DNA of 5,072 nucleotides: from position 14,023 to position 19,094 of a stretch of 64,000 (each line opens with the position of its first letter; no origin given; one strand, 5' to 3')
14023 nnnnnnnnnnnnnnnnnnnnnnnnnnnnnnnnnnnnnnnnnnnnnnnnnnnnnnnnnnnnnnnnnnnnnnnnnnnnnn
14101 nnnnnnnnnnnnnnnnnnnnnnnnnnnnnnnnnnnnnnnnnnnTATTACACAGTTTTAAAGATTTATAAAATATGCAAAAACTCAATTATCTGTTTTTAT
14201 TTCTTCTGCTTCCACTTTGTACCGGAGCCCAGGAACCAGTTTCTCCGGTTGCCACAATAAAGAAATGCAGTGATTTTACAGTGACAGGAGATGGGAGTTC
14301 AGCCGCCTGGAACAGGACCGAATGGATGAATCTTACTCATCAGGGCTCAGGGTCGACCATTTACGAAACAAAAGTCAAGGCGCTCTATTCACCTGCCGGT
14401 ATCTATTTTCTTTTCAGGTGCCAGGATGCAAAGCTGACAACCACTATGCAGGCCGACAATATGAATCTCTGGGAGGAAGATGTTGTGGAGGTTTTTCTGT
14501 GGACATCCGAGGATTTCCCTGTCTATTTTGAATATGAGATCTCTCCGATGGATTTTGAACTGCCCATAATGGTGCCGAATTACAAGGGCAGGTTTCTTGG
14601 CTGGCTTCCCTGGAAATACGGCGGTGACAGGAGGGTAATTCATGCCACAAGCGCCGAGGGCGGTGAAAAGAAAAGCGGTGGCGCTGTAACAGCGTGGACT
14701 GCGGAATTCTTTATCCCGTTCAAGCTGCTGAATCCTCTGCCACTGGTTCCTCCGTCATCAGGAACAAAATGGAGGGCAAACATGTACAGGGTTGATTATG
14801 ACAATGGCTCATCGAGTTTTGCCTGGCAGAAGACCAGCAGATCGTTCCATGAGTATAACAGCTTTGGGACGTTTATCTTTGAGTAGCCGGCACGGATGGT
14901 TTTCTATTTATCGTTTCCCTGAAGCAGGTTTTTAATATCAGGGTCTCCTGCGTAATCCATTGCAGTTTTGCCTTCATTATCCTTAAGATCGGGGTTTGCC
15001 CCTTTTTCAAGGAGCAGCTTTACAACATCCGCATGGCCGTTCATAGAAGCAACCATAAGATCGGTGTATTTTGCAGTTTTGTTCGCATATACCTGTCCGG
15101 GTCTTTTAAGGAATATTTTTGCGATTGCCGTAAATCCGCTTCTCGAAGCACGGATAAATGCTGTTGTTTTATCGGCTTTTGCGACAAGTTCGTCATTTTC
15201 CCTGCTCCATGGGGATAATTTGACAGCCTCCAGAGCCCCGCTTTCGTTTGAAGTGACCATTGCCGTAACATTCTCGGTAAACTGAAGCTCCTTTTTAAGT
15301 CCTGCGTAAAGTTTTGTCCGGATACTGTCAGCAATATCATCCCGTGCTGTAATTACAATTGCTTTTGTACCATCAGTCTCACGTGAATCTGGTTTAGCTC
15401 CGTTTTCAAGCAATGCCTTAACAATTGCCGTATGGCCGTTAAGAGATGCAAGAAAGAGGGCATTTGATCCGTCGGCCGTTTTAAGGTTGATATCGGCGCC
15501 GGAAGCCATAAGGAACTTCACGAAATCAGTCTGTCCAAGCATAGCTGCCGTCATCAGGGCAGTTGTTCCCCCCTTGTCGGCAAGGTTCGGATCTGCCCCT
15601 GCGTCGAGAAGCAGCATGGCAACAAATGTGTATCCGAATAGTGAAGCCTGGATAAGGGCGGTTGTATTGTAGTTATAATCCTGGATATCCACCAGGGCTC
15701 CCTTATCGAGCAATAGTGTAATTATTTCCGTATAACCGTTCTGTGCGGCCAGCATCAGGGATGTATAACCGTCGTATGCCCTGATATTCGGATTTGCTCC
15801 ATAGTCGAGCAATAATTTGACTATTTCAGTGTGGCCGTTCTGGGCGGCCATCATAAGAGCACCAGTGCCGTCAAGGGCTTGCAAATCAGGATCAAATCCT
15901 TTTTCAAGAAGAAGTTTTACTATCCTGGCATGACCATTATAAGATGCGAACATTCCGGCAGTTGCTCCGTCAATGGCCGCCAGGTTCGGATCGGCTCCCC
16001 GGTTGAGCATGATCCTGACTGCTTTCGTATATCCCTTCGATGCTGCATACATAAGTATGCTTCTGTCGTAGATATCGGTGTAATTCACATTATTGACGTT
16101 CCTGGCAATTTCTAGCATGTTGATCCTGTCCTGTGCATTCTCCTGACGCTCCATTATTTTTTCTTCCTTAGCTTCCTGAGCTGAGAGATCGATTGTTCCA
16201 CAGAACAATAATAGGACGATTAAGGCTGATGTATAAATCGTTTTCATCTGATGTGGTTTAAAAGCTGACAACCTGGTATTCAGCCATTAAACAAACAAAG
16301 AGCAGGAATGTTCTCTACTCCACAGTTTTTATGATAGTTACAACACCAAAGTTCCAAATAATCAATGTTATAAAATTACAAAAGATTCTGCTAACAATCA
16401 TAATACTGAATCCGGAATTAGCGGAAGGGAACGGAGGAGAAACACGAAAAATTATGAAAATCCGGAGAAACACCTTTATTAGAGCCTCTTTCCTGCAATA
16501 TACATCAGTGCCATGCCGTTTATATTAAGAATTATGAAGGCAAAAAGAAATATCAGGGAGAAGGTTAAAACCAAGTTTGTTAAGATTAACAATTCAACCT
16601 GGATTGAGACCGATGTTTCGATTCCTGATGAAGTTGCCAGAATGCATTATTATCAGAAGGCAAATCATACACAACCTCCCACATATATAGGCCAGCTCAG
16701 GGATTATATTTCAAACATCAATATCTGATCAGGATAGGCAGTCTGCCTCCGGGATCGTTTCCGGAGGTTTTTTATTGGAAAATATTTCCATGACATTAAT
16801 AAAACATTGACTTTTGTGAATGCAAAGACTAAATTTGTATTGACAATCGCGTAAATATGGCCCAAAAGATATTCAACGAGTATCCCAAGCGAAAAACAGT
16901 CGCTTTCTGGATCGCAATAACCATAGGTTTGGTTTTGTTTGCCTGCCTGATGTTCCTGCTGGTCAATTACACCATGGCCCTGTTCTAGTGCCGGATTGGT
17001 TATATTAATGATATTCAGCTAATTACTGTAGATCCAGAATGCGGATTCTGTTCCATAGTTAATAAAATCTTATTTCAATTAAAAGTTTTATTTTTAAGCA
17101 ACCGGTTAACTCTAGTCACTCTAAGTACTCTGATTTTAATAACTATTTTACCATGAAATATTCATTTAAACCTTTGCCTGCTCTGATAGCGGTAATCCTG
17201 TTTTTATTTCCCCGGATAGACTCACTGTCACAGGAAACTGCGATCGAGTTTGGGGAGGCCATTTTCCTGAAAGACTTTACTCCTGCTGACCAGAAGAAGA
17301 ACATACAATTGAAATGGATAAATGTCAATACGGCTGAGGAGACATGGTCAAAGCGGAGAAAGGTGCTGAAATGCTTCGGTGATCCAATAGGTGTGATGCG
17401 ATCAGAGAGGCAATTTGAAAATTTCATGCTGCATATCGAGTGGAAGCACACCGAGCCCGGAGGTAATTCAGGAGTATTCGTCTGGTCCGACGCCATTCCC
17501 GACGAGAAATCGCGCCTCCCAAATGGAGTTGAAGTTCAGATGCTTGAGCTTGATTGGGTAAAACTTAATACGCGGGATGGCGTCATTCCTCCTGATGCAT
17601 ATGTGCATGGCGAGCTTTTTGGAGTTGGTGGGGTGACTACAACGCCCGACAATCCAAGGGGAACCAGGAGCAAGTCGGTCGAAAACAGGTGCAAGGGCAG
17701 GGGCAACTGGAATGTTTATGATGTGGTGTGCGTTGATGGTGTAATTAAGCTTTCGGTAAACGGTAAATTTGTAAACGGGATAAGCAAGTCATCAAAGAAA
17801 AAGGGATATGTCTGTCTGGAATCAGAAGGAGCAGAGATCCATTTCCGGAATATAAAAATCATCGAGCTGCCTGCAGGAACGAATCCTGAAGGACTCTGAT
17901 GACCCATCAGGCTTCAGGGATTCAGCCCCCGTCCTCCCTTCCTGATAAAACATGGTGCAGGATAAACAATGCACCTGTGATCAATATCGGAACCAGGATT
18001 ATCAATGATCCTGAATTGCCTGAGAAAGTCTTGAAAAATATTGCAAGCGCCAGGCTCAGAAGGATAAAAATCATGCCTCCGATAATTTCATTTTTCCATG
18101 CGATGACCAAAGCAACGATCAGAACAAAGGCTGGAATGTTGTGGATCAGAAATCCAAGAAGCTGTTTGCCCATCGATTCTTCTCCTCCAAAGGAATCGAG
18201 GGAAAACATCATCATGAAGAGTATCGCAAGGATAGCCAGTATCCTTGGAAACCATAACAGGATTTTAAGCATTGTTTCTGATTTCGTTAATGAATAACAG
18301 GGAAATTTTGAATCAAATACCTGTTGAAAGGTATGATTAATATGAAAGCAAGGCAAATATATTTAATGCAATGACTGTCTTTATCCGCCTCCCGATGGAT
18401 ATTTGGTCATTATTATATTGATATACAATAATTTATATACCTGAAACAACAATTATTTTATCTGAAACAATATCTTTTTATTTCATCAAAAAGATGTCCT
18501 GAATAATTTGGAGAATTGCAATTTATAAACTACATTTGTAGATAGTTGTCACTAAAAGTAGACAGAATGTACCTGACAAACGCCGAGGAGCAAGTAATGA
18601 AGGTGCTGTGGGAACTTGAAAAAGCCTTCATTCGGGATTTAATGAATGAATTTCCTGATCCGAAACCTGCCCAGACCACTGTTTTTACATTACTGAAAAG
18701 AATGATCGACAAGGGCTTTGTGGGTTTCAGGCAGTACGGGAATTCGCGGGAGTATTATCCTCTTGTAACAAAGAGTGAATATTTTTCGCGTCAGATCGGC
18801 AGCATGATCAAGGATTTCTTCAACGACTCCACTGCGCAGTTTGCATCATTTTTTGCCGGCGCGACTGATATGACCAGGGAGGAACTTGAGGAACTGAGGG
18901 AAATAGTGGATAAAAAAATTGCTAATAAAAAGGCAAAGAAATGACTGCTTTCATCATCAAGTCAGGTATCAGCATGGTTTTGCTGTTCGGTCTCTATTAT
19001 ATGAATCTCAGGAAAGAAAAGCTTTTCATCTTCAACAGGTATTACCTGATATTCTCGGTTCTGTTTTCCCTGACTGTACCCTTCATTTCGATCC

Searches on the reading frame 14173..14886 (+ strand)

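Call 16: search_protein_families(library=pfam, proteins=[window:14173-14886:+], max_evalue=0.01)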
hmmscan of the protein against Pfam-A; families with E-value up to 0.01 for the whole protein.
window:14173-14886:+ (237 aa): 1 family
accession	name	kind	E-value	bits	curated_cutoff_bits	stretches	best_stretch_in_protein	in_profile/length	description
PF06452.16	CBM9_1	-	7.9e-07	29.6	23.4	1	43-119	6-82/185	Carbohydrate family 9 binding domain-like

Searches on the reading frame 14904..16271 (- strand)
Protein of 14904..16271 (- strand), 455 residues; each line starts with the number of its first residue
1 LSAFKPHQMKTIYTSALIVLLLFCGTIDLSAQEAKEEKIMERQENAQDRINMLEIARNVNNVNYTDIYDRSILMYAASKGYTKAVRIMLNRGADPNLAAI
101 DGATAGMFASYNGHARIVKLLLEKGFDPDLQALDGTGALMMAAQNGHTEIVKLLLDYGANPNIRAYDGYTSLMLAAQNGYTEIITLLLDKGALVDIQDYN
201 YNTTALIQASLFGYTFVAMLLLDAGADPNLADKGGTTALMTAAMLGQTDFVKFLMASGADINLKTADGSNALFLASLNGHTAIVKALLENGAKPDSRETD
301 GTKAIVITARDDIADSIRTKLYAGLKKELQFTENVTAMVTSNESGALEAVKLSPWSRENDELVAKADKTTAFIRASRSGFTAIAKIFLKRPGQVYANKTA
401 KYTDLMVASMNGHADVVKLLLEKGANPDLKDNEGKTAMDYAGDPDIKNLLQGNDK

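Call 15: search_protein_families(library=pfam, proteins=[window:14904-16271:-], max_evalue=0.01)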
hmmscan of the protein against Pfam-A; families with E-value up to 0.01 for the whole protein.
window:14904-16271:- (455 aa): 7 families
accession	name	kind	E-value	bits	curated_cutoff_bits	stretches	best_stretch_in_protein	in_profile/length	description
PF12796.13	Ank_2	-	1.7e-90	298.1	27.3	6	107-198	2-90/90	Ankyrin repeats (3 copies)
PF00023.36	Ank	-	8.7e-60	195.7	21.1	6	135-164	2-31/33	Ankyrin repeat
PF13857.12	Ank_5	-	5e-47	157.8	27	5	399-441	14-56/56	Ankyrin repeats (many copies)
PF13637.12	Ank_4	-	2.5e-44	148.7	22.7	6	139-188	1-50/50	Ankyrin repeats (many copies)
PF13606.12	Ank_3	-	1.5e-40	132.4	22.3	2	138-163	5-30/30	Ankyrin repeat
PF24521.3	Ank_KRIT1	-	3.8e-18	66.1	80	2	132-195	43-112/149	KRIT1 ankyrin-repeats domain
PF23745.1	ANK_LRRK2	-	2.1e-05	24.8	27.5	0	239-293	35-89/130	LRRK2 ANK repeat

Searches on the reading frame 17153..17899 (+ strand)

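Call 15: search_protein_families(library=pfam, proteins=[window:17153-17899:+], max_evalue=0.01)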
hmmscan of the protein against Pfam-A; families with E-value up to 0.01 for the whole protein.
window:17153-17899:+ (248 aa): 1 family
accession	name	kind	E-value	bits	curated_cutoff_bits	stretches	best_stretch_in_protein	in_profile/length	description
PF06439.18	3keto-disac_hyd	-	1e-26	94.6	26.8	1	62-236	23-186/187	3-keto-disaccharide hydrolase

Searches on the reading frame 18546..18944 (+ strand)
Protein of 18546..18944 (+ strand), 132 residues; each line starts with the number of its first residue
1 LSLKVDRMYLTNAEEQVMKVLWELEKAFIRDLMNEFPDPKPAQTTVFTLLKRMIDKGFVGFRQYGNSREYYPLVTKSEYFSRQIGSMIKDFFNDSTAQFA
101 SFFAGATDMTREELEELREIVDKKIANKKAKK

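Call 15: search_protein_families(library=pfam, proteins=[window:18546-18944:+], max_evalue=0.01)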
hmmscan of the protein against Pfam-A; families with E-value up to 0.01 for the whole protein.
window:18546-18944:+ (132 aa): 1 family
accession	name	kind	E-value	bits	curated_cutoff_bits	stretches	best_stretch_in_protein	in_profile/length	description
PF03965.22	Penicillinase_R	-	2.8e-27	95.8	22.6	1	10-122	1-114/115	Penicillinase repressor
